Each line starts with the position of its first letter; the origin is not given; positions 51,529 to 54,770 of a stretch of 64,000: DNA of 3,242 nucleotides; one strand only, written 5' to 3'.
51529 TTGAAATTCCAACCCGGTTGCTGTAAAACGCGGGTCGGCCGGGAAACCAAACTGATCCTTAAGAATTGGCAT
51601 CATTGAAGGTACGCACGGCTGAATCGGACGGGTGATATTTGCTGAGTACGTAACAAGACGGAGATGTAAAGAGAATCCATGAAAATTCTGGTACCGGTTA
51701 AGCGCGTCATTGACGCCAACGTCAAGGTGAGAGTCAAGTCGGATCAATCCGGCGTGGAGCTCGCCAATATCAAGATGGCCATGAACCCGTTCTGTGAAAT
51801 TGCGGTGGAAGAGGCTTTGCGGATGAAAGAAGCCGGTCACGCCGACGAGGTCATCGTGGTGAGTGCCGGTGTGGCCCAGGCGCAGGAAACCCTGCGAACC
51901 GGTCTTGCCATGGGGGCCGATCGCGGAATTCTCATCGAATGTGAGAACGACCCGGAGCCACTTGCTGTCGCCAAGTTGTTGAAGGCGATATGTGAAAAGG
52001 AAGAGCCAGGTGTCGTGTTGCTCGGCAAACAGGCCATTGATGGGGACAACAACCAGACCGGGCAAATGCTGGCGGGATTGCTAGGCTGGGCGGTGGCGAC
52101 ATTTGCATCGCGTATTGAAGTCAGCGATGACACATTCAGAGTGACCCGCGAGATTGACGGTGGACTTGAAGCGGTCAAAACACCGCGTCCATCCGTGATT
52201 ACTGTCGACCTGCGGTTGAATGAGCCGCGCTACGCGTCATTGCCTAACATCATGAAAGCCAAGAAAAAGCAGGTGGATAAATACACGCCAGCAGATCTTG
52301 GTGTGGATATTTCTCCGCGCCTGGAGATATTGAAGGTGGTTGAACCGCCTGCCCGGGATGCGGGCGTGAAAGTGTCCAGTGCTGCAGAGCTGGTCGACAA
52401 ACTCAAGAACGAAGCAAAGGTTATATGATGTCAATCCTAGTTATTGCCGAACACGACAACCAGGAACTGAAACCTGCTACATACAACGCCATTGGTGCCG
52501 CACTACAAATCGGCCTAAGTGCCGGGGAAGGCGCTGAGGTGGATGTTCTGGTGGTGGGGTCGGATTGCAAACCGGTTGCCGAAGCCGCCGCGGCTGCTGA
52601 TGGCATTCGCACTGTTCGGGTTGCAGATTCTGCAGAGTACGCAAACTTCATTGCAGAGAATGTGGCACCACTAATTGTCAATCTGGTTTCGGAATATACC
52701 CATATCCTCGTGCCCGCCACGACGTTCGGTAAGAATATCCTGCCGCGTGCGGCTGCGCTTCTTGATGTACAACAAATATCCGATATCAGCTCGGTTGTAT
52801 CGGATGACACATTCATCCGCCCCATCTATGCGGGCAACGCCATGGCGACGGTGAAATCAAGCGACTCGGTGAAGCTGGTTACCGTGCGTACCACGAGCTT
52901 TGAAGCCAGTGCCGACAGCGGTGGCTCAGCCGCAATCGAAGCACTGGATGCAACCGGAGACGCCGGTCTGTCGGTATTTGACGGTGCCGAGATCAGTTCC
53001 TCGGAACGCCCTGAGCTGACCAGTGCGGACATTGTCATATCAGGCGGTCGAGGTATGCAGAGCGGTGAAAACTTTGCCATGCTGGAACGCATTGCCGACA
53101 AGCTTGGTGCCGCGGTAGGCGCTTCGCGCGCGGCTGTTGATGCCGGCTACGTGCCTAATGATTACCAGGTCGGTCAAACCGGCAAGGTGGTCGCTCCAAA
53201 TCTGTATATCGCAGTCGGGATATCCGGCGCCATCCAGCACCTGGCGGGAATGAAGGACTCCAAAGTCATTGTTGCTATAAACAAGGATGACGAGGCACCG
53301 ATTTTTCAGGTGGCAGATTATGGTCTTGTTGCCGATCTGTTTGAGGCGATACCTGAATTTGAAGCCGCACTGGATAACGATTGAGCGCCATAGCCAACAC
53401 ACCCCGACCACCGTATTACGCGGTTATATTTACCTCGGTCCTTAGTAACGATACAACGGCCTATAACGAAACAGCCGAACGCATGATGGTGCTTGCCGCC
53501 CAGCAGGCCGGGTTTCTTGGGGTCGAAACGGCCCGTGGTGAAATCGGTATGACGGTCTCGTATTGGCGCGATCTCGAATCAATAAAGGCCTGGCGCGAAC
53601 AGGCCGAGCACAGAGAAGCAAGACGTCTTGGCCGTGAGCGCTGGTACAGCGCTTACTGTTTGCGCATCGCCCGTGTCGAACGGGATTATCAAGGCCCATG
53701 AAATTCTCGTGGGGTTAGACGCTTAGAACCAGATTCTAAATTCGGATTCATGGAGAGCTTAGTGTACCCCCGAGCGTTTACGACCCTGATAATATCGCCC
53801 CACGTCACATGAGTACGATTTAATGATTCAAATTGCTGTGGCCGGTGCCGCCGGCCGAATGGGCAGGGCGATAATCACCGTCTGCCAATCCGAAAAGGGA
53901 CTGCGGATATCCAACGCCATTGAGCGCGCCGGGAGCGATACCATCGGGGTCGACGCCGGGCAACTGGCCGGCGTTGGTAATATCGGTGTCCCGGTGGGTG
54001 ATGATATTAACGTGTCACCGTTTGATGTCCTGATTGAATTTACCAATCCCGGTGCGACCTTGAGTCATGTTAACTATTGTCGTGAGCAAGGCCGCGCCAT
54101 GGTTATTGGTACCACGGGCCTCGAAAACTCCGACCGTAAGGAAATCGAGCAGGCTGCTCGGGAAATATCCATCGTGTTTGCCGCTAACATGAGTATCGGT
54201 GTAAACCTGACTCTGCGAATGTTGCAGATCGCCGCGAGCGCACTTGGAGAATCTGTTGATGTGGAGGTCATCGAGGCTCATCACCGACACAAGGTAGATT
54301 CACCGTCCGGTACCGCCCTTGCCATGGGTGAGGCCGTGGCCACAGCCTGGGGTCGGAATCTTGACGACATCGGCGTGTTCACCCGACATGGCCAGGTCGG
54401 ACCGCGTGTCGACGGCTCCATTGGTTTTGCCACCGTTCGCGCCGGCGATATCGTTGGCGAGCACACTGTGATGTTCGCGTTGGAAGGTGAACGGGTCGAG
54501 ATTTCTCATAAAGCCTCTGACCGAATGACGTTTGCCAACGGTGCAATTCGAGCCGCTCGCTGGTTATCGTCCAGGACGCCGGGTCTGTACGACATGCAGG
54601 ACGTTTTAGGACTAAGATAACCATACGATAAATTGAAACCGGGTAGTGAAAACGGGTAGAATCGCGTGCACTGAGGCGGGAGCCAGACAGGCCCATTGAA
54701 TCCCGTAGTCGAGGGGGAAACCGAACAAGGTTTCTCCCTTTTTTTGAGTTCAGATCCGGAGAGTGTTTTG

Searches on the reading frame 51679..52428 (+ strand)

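Call 44: search_protein_families(library=pfam, proteins=[window:51679-52428:+])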
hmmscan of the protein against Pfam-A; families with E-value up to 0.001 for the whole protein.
window:51679-52428:+ (249 aa): 1 family
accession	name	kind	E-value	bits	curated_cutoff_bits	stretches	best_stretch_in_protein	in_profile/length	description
PF01012.27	ETF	-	3.3e-41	141.5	26.7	1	31-206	9-180/181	Electron transfer flavoprotein domain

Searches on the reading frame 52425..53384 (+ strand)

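Call 44: search_protein_families(library=pfam, proteins=[window:52425-53384:+])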
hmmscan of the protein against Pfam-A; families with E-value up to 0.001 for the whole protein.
window:52425-53384:+ (319 aa): 2 families
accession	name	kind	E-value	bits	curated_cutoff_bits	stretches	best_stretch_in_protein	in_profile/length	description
PF01012.27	ETF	-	1.3e-44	152.6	26.7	1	4-177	1-179/181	Electron transfer flavoprotein domain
PF00766.25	ETF_alpha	-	2e-37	127.4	27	1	197-277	1-81/81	Electron transfer flavoprotein FAD-binding domain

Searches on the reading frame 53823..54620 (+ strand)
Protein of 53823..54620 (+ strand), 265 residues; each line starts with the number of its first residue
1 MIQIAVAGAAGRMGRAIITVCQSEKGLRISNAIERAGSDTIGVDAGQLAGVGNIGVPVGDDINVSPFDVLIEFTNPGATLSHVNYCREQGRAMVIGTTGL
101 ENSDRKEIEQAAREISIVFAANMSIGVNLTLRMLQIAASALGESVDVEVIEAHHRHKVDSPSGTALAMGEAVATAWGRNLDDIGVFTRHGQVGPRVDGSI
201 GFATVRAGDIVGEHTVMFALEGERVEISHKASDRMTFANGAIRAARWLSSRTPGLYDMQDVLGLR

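Call 44: search_protein_families(library=pfam, proteins=[window:53823-54620:+])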
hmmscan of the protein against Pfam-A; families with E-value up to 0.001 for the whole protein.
window:53823-54620:+ (265 aa): 2 families
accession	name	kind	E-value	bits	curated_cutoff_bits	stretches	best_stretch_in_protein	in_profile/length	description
PF05173.19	DapB_C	-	6e-44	149.4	27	1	126-262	1-121/121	Dihydrodipicolinate reductase, C-terminus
PF01113.26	DapB_N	-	1e-36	126.2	25.6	1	2-123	1-124/124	Dihydrodipicolinate reductase, N-terminus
